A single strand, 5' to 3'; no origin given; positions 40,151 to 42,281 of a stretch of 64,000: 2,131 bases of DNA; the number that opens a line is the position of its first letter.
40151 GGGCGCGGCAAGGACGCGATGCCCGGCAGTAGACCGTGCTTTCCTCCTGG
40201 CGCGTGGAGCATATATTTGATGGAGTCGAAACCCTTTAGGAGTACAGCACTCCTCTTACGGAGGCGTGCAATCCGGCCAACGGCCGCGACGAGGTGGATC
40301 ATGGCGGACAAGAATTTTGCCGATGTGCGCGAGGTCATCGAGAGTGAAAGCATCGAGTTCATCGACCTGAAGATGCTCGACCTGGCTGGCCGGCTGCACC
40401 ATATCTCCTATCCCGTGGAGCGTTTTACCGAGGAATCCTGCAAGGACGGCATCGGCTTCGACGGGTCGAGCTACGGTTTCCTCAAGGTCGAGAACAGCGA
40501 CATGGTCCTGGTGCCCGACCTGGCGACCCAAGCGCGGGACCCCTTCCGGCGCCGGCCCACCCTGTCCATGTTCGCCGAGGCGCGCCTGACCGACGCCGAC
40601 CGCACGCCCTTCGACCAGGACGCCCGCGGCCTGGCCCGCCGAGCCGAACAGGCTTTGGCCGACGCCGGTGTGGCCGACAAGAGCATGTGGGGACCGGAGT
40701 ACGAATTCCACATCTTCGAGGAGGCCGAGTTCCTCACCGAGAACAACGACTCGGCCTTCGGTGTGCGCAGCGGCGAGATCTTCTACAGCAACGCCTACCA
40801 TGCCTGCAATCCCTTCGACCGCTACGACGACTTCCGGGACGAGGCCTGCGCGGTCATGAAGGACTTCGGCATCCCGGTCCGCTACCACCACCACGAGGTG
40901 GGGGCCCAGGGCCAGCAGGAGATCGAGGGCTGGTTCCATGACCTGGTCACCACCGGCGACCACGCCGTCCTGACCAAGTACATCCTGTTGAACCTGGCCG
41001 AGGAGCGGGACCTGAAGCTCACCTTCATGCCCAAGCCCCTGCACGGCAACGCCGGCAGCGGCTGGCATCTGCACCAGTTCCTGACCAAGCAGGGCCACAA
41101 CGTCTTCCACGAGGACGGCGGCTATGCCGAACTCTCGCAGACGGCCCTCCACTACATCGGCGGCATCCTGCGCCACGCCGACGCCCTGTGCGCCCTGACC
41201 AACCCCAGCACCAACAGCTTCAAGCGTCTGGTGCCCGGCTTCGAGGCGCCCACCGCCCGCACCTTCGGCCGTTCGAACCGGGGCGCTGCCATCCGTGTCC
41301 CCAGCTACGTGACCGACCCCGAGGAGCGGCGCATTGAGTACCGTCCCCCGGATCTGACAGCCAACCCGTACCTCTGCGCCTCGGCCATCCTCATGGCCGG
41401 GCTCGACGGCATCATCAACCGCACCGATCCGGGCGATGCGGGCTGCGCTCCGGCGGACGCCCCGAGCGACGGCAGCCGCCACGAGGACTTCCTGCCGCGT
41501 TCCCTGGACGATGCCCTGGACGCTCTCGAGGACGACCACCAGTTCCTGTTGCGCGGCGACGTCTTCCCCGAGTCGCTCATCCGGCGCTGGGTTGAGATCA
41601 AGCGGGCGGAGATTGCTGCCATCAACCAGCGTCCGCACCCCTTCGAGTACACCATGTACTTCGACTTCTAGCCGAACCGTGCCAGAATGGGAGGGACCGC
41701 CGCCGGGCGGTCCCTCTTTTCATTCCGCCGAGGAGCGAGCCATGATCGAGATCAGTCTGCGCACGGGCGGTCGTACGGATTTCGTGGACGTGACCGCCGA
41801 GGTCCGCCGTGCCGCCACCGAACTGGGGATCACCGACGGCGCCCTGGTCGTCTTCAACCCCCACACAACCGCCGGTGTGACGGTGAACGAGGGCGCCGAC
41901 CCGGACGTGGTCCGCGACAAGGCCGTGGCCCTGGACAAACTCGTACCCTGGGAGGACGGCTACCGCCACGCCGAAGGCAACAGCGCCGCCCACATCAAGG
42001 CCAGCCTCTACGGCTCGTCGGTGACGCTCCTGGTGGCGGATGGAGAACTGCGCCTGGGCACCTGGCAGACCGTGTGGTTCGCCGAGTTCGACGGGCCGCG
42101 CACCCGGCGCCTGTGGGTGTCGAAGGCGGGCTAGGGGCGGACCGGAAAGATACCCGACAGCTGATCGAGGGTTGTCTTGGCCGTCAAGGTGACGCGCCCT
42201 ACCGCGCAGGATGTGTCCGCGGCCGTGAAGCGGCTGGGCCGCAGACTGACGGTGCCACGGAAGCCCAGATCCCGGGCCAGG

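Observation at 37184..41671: HcnABC/opine-oxidase-like three-subunit FAD/[2Fe-2S] oxidase divergent from a glutamine-synthetase-family gene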

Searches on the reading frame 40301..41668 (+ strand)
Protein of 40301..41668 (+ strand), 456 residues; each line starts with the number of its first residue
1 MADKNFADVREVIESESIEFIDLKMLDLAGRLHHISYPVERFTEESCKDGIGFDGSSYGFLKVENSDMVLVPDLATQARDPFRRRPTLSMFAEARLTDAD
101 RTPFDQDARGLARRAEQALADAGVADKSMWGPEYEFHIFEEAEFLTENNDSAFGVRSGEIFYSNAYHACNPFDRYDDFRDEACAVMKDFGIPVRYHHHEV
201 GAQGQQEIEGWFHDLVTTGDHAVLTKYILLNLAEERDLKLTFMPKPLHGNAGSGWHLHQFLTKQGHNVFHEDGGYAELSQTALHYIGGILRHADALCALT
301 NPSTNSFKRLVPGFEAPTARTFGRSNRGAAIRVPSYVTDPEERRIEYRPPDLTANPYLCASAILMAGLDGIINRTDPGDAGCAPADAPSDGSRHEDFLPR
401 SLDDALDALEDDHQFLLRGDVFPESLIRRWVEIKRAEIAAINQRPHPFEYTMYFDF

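Call 5: search_protein_families(library=pfam, proteins=[window:40301-41668:+], max_evalue=0.001)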
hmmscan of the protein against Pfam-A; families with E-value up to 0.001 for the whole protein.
window:40301-41668:+ (456 aa): 2 families
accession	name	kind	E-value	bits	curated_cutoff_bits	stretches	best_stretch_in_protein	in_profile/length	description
PF00120.29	Gln-synt_C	-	3.9e-101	339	24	1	106-453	2-344/344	Glutamine synthetase, catalytic domain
PF03951.24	Gln-synt_N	-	7e-23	80.5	33.4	1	18-93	2-78/82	Glutamine synthetase, beta-Grasp domain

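Call 6: search_protein_families(library=ncbifam, proteins=[window:40301-41668:+], max_evalue=0.00001)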
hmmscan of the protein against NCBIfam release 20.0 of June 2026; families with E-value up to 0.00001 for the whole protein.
window:40301-41668:+ (456 aa): 5 families
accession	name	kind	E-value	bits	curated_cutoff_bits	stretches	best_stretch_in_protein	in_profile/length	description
TIGR00653.1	GlnA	equivalog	2.1e-132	442.1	429.15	1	8-455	2-462/462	type I glutamate--ammonia ligase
NF007006.0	PRK09469.1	equivalog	1e-112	377.1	845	1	9-454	6-467/469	glutamate--ammonia ligase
TIGR03105.1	gln_synth_III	equivalog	5.2e-65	219.6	469.6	1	10-453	2-433/435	type III glutamate--ammonia ligase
NF045547.1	GGputSyn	equivalog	6.2e-62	209.7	650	1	68-442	73-431/438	gamma-glutamylputrescine synthetase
NF041605.1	gln_syn_GlnII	equivalog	3.3e-14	52.8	500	1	51-363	35-324/333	glutamine synthetase GlnII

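Call 8: search_solved_structures(query=window:40301-41668:+, max_evalue=1e-20)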
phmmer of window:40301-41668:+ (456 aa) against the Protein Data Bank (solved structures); distinct sequences matched with E-value up to 1e-20: 36.
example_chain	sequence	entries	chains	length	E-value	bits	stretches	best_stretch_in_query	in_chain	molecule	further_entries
4xyc_A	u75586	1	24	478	4e-104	352.3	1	2-455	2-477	Glutamine synthetase 1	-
2bvc_A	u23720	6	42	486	6.5e-104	351.6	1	4-455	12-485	GLUTAMINE SYNTHETASE 1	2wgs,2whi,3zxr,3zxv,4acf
1hto_A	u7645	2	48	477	6.6e-104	351.6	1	4-455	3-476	GLUTAMINE SYNTHETASE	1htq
3ng0_A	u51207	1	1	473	4e-102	345.7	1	9-455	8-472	Glutamine synthetase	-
9n4x_A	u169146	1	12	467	2.9e-99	336.2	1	11-455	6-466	Glutamine synthetase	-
8fbp_A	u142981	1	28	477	2.3e-98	333.3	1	11-455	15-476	Glutamine synthetase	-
8v1y_A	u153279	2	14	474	2.4e-98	333.3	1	12-455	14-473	Glutamine synthetase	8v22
7w85_A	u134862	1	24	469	2.4e-98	333.2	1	12-455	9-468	Glutamine synthetase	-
8pvg_A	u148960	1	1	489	2.6e-98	333.1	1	12-455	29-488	Glutamine synthetase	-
2gls_A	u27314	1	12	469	4.7e-98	332.3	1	12-455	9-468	GLUTAMINE SYNTHETASE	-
1f1h_A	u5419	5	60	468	4.8e-98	332.2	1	12-455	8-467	PROTEIN (GLUTAMINE SYNTHETASE) | GLUTAMINE SYNTHETASE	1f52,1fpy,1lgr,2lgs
5ldf_A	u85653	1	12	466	5.3e-98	332.1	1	13-455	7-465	Glutamine synthetase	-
4s17_A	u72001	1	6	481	6.1e-98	331.9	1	6-455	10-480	Glutamine synthetase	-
9k2n_A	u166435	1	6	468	8.6e-96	324.8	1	10-455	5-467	Glutamine synthetase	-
5zli_A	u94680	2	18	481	9.1e-83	281.9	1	11-452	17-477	Glutamine synthetase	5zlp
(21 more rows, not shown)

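Call 28: find_homologous_proteins(query=window:40301-41668:+, max_evalue=1e-30)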
Query window:40301-41668:+ (456 aa): 7999 proteins with E <= 1e-30 among 8000 candidates; the best 120 are listed.
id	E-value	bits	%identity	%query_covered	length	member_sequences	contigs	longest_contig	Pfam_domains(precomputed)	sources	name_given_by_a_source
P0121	0.0e+0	1065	100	100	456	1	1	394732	PF03951.25,PF00120.30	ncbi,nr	ncbi:MAG: type I glutamate--ammonia ligase [bacterium]|nr:type I glutamate--ammonia ligase [bacteriu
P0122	1.5e-274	929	87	100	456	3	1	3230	PF03951.25,PF00120.30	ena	-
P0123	2.2e-258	876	81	100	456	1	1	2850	PF03951.25,PF00120.30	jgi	jgi:glutamine synthetase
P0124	6.0e-257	871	81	100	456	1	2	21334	PF03951.25,PF00120.30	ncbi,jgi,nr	ncbi:type I glutamate--ammonia ligase [bacterium]|nr:MAG: type I glutamate--ammonia ligase [bacteriu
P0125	7.0e-254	861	80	100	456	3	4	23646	PF03951.25,PF00120.30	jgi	jgi:glutamine synthetase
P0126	3.5e-253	859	80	100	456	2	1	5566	PF03951.25,PF00120.30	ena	-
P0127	2.9e-252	856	80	100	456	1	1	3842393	PF03951.25,PF00120.30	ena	-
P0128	4.7e-252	855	80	100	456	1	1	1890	PF03951.25,PF00120.30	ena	-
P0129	6.9e-252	854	79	100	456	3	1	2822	PF03951.25,PF00120.30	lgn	-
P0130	7.8e-252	854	80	100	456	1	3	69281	PF03951.25,PF00120.30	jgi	jgi:glutamine synthetase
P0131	1.6e-250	850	79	100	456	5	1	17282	PF03951.25,PF00120.30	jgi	jgi:glutamine synthetase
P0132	4.0e-250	849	80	100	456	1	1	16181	PF03951.25,PF00120.30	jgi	jgi:glutamine synthetase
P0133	4.0e-250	849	79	100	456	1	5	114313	PF03951.25,PF00120.30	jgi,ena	-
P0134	7.6e-250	848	78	100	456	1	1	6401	PF03951.25,PF00120.30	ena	-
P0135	9.9e-250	847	79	100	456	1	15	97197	PF03951.25,PF00120.30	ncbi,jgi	jgi:glutamine synthetase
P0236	1.8e-190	652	65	99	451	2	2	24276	PF03951.25,PF00120.30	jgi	-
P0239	1.5e-181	622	59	99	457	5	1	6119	PF03951.25,PF00120.30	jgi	-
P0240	1.6e-179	616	58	99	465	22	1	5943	PF03951.25,PF00120.30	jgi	-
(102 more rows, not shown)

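Call 29: find_encoding_contigs(protein=P0236, flank=8000, max_places=2)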
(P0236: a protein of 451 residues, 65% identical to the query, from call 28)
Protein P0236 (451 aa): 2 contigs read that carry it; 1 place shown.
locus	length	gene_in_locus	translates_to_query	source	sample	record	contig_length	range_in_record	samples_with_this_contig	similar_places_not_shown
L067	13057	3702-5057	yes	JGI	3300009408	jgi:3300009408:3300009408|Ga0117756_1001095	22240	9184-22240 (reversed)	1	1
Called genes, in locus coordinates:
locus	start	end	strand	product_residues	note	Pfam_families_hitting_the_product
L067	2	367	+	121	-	?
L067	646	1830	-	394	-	PF01494:FAD_binding_3 (faint), PF07992:Pyr_redox_2 (faint), PF00890:FAD_binding_2 (weak), PF01266:DAO, PF12831:FAD_oxidored (faint), PF13738:Pyr_redox_3 (faint)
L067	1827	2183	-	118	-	PF17806:SO_alpha_A3, PF04324:Fer2_BFD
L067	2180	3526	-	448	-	PF13510:Fer2_4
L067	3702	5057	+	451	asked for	PF03951:Gln-synt_N, PF00120:Gln-synt_C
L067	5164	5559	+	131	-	PF01894:YjbQ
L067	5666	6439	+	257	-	-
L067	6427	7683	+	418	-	PF13506:Glyco_transf_21, PF00535:Glycos_transf_2, PF13641:Glyco_tranf_2_3, PF13632:Glyco_trans_2_3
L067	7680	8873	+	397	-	-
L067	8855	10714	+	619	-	-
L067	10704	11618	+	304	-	-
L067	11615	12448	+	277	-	PF19413:YaiO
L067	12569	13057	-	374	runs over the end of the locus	PF02350:Epimerase_2, PF13439:Glyco_transf_4 (weak), PF13579:Glyco_trans_4_4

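Call 30: find_encoding_contigs(protein=P0240, flank=8000, max_places=2)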
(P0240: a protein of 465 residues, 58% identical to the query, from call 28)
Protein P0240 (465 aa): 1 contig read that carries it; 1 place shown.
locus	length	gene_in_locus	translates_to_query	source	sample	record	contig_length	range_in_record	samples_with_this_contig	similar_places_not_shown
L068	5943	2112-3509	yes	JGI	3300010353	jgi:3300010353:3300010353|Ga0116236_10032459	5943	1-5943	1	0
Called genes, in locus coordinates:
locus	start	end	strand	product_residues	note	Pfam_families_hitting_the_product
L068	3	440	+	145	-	?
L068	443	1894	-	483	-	-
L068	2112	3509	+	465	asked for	PF03951:Gln-synt_N, PF00120:Gln-synt_C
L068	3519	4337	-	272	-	PF00795:CN_hydrolase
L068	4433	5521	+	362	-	PF13367:PrsW-protease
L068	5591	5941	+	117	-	?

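Call 31: find_encoding_contigs(protein=P0239, flank=8000, max_places=2)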
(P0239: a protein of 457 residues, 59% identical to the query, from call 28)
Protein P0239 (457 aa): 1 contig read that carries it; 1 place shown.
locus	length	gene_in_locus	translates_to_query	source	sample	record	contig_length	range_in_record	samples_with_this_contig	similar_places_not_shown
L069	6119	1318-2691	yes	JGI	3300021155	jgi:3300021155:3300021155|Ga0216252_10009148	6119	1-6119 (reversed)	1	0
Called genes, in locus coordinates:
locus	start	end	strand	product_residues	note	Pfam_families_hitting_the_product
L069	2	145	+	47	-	?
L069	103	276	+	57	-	-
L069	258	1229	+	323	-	PF01715:IPPT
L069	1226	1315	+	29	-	-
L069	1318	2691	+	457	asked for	PF03951:Gln-synt_N, PF00120:Gln-synt_C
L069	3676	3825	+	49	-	-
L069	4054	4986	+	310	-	PF13367:PrsW-protease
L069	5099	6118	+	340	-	?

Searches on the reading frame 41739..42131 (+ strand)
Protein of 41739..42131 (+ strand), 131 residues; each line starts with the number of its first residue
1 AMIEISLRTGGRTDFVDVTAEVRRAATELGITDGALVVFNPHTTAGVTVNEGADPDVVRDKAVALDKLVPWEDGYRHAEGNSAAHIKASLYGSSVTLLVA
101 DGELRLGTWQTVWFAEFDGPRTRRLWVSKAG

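Call 5: search_protein_families(library=pfam, proteins=[window:41739-42131:+], max_evalue=0.001)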
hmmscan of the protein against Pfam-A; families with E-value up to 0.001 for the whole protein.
window:41739-42131:+ (131 aa): 1 family
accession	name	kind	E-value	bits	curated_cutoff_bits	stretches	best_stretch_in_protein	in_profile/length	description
PF01894.22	UPF0047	-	7.9e-40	136.1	27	1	17-127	1-115/117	Uncharacterised protein family UPF0047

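Call 6: search_protein_families(library=ncbifam, proteins=[window:41739-42131:+], max_evalue=0.00001)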
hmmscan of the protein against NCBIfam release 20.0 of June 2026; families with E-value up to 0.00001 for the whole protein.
window:41739-42131:+ (131 aa): 1 family
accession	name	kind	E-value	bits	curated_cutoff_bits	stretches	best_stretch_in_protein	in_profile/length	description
TIGR00149.1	TIGR00149_YjbQ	hypoth_equivalog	3e-41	140.2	67.75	1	4-131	2-131/132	secondary thiamine-phosphate synthase enzyme YjbQ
